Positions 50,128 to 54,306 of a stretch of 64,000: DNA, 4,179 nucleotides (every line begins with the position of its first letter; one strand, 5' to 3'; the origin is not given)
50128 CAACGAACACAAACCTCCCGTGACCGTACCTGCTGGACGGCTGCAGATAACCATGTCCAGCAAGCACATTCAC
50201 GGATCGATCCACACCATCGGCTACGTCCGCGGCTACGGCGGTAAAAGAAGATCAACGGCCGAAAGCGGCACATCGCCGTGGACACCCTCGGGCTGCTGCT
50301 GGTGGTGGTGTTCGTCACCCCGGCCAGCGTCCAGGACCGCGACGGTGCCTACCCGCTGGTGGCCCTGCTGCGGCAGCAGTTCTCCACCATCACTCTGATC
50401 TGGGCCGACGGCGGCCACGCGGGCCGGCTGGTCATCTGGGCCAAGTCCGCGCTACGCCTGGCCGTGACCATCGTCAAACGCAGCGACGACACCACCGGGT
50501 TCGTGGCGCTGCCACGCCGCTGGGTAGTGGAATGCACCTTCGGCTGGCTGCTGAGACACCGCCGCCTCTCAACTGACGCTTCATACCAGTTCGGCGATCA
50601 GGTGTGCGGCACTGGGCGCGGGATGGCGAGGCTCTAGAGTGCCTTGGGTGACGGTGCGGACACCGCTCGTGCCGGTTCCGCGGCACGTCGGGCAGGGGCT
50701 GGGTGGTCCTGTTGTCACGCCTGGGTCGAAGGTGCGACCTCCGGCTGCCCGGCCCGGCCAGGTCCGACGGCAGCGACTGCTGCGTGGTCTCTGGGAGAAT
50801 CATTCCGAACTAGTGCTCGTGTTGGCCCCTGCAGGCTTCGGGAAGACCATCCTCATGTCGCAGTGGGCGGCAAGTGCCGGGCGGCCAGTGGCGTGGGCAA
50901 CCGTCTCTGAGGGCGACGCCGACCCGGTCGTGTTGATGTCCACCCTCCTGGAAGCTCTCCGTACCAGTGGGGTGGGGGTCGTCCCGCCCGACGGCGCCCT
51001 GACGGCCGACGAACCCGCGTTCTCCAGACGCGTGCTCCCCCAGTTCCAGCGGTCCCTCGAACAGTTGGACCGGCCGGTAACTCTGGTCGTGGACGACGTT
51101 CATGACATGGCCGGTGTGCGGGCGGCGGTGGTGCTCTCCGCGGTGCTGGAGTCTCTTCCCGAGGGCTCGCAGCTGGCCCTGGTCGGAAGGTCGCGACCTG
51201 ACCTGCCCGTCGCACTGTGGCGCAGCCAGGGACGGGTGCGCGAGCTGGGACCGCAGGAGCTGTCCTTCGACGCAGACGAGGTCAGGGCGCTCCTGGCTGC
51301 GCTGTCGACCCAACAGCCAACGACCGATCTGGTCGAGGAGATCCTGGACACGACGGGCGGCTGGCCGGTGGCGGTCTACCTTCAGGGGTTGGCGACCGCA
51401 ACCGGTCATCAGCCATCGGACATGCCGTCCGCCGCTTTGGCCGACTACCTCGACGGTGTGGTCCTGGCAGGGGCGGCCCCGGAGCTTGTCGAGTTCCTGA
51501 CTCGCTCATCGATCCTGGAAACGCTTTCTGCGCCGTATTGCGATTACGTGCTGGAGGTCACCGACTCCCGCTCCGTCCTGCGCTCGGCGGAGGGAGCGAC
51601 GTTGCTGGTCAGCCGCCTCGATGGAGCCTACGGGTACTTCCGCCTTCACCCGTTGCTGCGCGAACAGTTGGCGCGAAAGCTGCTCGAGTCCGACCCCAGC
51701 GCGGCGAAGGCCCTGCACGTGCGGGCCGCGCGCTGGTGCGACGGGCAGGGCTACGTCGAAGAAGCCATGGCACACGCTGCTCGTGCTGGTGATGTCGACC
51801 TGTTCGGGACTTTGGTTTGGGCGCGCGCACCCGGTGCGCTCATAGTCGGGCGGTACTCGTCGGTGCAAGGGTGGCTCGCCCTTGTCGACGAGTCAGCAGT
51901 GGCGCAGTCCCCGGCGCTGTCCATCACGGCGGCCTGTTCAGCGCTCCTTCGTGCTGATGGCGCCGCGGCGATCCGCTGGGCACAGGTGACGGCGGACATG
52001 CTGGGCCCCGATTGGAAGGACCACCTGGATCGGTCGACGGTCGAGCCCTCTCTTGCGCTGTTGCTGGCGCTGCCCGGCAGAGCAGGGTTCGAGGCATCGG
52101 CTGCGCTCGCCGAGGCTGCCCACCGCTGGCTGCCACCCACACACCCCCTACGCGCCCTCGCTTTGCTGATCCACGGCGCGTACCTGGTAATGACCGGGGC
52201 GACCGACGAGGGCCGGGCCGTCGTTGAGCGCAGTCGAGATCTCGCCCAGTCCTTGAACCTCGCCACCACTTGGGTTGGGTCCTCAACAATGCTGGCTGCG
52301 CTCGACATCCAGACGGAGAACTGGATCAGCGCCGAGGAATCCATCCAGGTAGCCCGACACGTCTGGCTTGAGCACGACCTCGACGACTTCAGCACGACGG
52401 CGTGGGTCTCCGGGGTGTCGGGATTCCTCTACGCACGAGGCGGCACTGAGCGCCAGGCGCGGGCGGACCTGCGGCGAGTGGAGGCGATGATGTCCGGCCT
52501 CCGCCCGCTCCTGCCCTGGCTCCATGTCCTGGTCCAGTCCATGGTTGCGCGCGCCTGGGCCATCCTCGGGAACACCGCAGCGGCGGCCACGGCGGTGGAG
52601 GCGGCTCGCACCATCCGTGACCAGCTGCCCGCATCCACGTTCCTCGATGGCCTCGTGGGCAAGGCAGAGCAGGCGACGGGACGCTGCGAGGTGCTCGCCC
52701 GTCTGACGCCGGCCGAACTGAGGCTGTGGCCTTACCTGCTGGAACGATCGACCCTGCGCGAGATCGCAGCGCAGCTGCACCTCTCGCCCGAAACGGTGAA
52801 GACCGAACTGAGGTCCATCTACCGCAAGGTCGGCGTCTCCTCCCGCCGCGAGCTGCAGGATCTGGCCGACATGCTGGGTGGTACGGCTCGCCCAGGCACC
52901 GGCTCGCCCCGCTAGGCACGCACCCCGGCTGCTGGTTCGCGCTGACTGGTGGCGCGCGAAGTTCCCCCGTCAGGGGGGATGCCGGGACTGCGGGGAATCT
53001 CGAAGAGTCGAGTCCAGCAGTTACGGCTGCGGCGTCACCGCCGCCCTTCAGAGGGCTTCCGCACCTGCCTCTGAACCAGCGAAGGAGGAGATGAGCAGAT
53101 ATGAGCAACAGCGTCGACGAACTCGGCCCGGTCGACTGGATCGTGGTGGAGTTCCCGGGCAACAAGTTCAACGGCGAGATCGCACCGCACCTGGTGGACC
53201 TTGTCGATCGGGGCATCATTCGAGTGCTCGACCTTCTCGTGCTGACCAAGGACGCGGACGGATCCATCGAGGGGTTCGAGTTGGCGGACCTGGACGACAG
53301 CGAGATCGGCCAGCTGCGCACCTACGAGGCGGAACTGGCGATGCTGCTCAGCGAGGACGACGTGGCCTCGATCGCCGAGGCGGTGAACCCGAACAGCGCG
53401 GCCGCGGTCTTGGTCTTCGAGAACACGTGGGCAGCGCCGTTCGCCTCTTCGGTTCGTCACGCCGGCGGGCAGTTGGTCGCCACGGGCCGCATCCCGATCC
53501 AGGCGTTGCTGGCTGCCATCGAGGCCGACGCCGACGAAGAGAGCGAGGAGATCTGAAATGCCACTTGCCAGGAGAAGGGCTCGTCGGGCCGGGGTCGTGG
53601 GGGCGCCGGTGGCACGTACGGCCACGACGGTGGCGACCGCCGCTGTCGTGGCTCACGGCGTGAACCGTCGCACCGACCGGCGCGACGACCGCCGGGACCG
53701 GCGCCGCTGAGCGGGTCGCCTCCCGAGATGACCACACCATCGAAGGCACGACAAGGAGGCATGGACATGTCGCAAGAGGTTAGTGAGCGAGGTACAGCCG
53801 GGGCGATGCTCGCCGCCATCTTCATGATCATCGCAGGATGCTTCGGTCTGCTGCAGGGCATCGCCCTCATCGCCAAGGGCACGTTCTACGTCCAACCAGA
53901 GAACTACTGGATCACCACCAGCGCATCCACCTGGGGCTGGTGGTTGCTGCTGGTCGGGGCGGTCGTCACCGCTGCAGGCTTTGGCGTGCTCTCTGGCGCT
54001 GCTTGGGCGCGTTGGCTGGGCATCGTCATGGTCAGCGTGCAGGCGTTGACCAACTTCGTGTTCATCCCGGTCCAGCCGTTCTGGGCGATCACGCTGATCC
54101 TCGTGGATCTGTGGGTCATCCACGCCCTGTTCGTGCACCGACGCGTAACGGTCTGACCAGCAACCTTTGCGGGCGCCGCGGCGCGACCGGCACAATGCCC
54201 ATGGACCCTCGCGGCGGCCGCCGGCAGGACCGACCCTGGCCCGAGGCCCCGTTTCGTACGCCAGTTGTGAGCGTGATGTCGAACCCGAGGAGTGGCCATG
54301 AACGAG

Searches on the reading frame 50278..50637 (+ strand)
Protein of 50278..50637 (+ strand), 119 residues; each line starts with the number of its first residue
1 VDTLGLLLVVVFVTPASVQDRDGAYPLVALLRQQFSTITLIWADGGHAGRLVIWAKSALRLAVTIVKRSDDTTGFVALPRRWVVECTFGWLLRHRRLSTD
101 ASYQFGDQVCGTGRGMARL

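Call 17: search_protein_families(library=pfam, proteins=[window:50278-50637:+], max_evalue=0.001)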
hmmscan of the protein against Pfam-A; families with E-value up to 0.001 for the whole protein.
window:50278-50637:+ (119 aa): 1 family
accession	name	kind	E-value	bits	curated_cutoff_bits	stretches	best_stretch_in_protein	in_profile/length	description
PF01609.27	DDE_Tnp_1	-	2.3e-13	50.8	23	1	1-100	42-180/200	Transposase DDE domain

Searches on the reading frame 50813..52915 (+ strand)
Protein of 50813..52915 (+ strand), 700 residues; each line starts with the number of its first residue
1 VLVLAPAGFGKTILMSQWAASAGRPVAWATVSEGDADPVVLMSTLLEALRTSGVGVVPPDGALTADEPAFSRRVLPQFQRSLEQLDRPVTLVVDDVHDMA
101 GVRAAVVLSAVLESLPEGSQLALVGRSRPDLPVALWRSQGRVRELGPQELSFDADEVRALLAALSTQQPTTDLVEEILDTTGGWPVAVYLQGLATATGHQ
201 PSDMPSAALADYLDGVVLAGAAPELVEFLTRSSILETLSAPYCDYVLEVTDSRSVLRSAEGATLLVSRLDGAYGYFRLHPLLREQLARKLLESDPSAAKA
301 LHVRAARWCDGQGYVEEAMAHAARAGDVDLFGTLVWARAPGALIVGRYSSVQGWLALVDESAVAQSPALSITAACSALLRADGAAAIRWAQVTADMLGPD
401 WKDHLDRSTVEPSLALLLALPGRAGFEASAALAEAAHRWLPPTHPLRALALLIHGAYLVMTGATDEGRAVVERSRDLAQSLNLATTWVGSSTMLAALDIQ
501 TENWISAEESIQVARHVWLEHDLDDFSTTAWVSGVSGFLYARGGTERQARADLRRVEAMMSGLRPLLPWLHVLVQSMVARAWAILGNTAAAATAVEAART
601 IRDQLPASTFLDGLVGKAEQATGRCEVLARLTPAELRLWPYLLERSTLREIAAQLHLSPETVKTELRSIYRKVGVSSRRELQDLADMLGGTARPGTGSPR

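Call 17: search_protein_families(library=pfam, proteins=[window:50813-52915:+], max_evalue=0.001)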
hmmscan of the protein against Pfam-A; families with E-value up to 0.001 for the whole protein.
window:50813-52915:+ (700 aa): 4 families
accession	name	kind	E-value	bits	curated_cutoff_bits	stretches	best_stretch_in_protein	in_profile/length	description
PF00196.25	GerE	-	1.5e-07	31.4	23.5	1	631-684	3-56/57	Bacterial regulatory proteins, luxR family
PF13191.12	AAA_16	-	5.9e-05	24.1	32.6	1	2-123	28-166/167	AAA ATPase domain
PF13401.12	AAA_22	-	7e-05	23.6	27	1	2-113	9-102/130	AAA domain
PF17874.7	TPR_MalT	-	0.00088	19.1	45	0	426-535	17-127/336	MalT-like TPR region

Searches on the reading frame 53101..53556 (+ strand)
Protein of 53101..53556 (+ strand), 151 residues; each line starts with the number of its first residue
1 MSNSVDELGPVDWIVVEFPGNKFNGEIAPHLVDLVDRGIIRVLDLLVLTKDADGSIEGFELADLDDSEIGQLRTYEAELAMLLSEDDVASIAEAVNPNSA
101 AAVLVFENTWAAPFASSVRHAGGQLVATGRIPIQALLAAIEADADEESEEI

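Call 17: search_protein_families(library=pfam, proteins=[window:53101-53556:+], max_evalue=0.001)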
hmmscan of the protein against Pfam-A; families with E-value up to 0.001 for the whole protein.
window:53101-53556:+ (151 aa): 1 family
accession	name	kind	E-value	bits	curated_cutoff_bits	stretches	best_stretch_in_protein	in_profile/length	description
PF19850.4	DUF6325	-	6.6e-09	36.4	23.4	1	8-139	2-131/141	Family of unknown function (DUF6325)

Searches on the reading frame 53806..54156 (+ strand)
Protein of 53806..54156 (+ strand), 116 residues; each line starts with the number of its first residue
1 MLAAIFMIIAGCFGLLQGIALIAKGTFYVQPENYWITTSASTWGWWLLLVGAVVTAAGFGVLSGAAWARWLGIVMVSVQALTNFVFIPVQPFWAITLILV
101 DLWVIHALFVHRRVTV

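Call 17: search_protein_families(library=pfam, proteins=[window:53806-54156:+], max_evalue=0.001)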
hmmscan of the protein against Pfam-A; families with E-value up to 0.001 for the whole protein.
window:53806-54156:+ (116 aa): 1 family
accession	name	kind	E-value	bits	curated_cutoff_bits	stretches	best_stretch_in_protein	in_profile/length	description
PF23636.1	DUF7144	-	4e-34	117.6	27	1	1-113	3-115/115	Domain of unknown function (DUF7144)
